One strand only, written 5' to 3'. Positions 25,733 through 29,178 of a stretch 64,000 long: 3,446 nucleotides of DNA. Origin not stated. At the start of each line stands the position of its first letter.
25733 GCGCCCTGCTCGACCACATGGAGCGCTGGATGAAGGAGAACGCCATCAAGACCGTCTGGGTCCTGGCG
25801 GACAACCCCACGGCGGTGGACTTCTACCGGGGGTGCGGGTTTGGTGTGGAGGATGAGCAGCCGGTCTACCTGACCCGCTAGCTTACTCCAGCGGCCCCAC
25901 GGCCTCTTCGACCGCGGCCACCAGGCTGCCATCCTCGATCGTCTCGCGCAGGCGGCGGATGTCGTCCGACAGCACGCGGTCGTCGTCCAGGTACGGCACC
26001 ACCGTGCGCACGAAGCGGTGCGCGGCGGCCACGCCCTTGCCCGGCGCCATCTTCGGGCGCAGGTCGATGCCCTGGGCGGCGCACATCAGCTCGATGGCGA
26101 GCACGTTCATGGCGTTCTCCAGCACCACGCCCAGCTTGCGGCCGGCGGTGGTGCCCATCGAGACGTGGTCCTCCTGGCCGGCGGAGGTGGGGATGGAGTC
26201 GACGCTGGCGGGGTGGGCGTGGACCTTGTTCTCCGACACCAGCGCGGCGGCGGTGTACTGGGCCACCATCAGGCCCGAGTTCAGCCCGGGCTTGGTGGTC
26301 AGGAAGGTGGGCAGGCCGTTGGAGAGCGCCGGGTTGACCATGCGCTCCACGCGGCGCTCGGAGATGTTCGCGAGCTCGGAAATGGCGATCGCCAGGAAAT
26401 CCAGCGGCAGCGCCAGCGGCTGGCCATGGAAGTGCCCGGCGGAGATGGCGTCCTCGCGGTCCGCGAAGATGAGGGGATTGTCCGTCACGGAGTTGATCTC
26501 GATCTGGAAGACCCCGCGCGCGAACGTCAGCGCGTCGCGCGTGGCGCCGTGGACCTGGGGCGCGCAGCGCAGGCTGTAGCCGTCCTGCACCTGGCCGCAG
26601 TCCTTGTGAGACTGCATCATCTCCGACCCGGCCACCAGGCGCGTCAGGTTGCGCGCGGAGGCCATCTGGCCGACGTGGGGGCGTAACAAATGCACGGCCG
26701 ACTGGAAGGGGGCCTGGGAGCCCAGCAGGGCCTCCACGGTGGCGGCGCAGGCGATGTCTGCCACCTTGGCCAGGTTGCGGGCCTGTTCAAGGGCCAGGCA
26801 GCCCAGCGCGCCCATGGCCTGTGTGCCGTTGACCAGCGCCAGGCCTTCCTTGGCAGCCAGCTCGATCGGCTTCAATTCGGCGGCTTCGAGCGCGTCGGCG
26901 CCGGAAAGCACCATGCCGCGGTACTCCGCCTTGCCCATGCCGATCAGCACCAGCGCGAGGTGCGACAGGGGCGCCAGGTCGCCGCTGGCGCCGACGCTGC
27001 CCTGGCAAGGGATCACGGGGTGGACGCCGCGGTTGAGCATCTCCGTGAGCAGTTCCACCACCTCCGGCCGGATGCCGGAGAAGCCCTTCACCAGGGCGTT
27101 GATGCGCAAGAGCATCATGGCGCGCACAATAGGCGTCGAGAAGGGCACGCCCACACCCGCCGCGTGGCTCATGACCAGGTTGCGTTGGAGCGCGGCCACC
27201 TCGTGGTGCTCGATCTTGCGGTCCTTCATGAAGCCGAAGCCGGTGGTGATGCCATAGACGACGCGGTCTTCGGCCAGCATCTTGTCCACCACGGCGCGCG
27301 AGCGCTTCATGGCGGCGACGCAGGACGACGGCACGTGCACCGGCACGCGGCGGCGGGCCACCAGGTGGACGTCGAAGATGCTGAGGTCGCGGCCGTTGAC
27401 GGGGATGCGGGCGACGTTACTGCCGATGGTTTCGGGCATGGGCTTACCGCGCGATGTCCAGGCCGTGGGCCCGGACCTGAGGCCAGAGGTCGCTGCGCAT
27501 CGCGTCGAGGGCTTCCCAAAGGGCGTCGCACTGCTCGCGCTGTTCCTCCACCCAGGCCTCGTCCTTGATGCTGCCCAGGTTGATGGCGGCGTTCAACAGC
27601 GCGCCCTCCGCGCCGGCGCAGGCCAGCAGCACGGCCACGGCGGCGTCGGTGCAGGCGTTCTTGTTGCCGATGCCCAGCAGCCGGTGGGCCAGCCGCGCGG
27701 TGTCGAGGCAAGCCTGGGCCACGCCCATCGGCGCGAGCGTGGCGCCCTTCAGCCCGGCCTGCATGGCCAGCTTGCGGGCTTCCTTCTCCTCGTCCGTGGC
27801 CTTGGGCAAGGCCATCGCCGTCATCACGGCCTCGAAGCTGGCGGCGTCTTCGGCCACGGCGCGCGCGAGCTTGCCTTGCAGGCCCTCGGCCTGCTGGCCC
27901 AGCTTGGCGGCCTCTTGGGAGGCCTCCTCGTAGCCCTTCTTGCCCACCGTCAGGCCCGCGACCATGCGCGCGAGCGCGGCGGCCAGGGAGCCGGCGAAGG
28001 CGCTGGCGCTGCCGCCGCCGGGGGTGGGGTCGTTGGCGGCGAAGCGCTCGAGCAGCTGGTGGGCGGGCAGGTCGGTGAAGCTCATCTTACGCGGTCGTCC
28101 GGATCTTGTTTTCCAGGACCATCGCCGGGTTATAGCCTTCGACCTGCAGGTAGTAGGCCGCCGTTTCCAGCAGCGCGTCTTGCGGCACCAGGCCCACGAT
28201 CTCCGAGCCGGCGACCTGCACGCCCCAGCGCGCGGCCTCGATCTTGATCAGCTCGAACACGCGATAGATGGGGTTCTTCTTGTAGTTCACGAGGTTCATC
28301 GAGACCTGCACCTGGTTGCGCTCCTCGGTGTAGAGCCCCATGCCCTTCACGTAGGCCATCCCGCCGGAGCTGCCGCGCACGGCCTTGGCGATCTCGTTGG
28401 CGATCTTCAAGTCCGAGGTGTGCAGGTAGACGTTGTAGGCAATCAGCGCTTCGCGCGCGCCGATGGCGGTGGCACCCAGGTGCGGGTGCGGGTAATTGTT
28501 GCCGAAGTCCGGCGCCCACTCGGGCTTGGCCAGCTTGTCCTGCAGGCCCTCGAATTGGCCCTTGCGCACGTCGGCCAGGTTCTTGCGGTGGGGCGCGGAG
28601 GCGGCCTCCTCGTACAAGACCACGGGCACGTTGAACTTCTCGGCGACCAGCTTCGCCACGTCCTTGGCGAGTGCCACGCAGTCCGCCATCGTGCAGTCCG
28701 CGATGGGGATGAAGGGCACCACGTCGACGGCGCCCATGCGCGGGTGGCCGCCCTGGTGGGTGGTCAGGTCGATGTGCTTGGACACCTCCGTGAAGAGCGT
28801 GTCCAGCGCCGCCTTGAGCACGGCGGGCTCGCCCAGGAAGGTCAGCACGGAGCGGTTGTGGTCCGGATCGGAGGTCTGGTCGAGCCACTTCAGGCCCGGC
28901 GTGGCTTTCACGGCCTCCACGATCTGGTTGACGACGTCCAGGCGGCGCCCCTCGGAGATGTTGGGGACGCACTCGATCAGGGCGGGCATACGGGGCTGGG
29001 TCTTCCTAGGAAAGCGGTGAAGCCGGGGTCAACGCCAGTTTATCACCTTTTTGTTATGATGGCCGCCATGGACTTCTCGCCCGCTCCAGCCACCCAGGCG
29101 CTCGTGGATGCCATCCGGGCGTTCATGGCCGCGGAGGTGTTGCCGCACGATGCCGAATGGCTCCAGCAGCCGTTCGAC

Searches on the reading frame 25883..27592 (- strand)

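Call 68: search_protein_families(library=pfam, proteins=[window:25883-27592:-], max_evalue=0.00001)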
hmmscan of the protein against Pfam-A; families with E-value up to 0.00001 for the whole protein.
window:25883-27592:- (569 aa): 1 family
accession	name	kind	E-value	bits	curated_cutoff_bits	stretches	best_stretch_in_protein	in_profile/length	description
PF00221.24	Lyase_aromatic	-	2.6e-197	656.5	27.3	1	70-529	1-465/466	Aromatic amino acid lyase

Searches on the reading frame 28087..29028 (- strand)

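Call 70: search_protein_families(library=pfam, proteins=[window:28087-29028:-], max_evalue=0.00001)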
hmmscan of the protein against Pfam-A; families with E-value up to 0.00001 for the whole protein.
window:28087-29028:- (313 aa): 2 families
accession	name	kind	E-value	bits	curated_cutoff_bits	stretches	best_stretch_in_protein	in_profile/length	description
PF07837.17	FTCD_N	-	2.4e-67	226.5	27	1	17-192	1-176/176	Formiminotransferase domain, N-terminal subdomain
PF02971.19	FTCD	-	2.5e-29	102.5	24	1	195-298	2-111/145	Formiminotransferase domain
